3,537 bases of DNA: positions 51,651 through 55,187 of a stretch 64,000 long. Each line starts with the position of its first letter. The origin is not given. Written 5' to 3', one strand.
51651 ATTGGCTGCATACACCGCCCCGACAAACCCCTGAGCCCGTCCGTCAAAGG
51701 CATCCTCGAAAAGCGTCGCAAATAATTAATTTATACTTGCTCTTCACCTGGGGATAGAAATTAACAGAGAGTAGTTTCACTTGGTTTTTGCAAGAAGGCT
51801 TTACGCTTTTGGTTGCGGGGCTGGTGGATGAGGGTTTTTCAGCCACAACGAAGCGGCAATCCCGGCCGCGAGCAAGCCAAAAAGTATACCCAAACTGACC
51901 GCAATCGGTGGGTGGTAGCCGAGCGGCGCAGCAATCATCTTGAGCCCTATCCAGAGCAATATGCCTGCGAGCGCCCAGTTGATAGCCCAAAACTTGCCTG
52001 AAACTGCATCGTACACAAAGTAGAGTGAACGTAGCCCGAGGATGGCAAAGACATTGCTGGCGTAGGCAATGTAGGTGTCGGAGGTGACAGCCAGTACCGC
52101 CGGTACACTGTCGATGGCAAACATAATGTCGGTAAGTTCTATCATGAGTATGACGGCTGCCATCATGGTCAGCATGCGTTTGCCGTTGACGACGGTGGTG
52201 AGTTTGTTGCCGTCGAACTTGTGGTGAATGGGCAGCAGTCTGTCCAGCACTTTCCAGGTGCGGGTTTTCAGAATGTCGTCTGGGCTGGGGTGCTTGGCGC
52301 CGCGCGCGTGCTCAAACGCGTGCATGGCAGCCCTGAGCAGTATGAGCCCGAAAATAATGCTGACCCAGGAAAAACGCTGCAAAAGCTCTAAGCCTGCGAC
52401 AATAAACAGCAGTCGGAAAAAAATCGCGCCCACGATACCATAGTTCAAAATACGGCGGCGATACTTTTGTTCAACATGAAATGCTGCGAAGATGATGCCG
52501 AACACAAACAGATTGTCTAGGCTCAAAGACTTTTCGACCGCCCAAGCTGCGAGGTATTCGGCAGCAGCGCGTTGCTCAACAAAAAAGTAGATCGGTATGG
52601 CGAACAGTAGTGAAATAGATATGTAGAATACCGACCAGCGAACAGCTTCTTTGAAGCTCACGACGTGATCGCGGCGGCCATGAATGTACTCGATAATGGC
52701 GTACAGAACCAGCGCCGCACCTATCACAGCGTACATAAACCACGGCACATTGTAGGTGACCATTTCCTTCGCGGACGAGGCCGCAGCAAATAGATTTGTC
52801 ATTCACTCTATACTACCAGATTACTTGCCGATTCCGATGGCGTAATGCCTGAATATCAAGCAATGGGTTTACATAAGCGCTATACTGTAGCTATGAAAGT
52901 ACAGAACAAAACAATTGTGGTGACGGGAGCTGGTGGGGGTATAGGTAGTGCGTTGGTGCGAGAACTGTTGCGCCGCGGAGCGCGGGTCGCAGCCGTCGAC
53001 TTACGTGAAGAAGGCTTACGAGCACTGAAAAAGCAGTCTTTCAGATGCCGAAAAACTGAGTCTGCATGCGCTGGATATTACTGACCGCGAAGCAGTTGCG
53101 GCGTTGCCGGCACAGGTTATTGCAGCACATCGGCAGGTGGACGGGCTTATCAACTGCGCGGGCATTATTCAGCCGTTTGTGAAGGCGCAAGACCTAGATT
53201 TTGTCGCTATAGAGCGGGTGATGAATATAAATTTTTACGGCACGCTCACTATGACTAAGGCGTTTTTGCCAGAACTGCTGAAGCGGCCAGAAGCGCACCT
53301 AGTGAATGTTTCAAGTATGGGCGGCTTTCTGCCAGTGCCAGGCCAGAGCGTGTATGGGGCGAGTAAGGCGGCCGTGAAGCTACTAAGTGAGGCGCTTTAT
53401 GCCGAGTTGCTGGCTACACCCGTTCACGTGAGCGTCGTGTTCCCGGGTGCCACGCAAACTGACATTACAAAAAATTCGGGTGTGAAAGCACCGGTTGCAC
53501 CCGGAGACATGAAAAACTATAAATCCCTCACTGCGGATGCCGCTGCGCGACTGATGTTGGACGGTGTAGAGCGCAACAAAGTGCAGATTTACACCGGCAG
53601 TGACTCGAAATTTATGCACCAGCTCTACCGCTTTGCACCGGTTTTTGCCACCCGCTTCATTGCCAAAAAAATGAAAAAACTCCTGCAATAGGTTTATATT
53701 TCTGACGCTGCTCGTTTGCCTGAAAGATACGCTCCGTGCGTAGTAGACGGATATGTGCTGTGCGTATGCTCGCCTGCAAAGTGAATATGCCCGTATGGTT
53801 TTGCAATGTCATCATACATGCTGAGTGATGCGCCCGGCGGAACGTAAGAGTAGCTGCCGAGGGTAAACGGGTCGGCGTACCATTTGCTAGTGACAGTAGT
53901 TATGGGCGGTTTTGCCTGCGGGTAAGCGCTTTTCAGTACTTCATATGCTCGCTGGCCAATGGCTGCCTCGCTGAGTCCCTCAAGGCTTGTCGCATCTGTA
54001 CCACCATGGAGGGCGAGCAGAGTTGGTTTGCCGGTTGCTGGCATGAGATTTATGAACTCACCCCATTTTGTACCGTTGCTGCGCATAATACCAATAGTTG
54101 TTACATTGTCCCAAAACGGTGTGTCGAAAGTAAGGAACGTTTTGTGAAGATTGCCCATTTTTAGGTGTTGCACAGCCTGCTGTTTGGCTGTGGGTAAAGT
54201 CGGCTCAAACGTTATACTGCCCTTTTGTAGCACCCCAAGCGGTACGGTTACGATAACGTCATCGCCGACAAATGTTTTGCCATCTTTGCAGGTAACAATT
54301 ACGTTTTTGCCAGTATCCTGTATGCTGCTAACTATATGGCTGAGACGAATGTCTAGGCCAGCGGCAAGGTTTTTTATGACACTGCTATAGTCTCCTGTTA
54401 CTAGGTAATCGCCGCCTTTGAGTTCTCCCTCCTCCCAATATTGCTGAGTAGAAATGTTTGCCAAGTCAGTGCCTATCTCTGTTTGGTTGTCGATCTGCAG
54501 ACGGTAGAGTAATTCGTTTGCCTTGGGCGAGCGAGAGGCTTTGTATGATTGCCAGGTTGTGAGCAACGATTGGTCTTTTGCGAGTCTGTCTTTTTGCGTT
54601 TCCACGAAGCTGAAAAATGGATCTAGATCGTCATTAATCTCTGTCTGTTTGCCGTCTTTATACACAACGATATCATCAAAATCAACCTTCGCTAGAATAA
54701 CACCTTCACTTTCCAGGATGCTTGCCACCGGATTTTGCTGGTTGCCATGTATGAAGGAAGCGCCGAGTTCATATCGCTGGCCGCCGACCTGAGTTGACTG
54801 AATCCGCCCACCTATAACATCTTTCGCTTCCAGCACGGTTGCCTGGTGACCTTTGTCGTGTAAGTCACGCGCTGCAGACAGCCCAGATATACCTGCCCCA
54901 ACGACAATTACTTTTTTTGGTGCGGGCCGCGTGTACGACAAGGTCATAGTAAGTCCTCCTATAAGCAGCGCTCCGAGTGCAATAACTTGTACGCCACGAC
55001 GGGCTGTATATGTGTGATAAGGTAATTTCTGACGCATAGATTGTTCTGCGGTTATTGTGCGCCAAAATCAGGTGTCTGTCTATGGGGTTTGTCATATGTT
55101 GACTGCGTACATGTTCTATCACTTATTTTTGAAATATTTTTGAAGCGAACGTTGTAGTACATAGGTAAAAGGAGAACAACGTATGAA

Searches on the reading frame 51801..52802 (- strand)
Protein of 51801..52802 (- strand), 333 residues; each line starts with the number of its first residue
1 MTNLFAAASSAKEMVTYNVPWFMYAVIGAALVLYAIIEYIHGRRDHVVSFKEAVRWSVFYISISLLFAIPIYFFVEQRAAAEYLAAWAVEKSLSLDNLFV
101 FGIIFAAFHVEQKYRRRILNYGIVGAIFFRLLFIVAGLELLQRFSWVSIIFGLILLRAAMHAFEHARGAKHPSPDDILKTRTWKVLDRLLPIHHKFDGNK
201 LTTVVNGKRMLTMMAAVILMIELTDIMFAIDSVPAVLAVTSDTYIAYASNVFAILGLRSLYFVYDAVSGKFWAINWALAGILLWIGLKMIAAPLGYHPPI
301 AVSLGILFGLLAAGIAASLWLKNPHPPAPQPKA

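Call 96: search_protein_families(library=pfam, proteins=[window:51801-52802:-], max_evalue=0.00001)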
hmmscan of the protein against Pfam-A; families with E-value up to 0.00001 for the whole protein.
window:51801-52802:- (333 aa): 1 family
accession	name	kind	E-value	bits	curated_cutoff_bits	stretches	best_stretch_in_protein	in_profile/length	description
PF03741.22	TerC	-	4.8e-43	147.4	27.8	1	85-291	2-176/178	Integral membrane protein TerC family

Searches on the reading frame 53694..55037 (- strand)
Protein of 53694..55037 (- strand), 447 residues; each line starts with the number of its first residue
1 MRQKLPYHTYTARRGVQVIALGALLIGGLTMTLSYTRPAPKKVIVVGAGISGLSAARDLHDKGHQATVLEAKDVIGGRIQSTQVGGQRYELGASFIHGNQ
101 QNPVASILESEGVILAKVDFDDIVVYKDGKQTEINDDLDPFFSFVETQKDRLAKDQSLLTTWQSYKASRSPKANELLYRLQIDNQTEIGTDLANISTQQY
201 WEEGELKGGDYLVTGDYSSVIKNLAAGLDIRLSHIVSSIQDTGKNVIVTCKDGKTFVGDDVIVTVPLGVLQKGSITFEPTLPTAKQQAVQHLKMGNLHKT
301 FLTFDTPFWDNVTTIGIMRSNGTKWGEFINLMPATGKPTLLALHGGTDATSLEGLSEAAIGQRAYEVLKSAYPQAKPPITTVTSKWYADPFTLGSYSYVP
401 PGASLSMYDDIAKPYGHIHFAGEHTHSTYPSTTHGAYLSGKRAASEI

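Call 96: search_protein_families(library=pfam, proteins=[window:53694-55037:-], max_evalue=0.00001)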
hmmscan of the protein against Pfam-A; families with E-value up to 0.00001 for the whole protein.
window:53694-55037:- (447 aa): 4 families
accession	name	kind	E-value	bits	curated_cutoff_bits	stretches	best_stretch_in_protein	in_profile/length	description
PF01593.30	Amino_oxidase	-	1e-79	269.4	19.8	1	50-447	1-442/443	Flavin containing amine oxidoreductase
PF13450.12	NAD_binding_8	-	9.7e-16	58.3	21.9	1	45-107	1-64/68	NAD(P)-binding Rossmann-like domain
PF01266.30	DAO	-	1.8e-07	31.4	27.9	1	42-76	1-35/353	FAD dependent oxidoreductase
PF07992.20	Pyr_redox_2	-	1.3e-06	28.5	26.1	0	39-76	141-178/291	Pyridine nucleotide-disulphide oxidoreductase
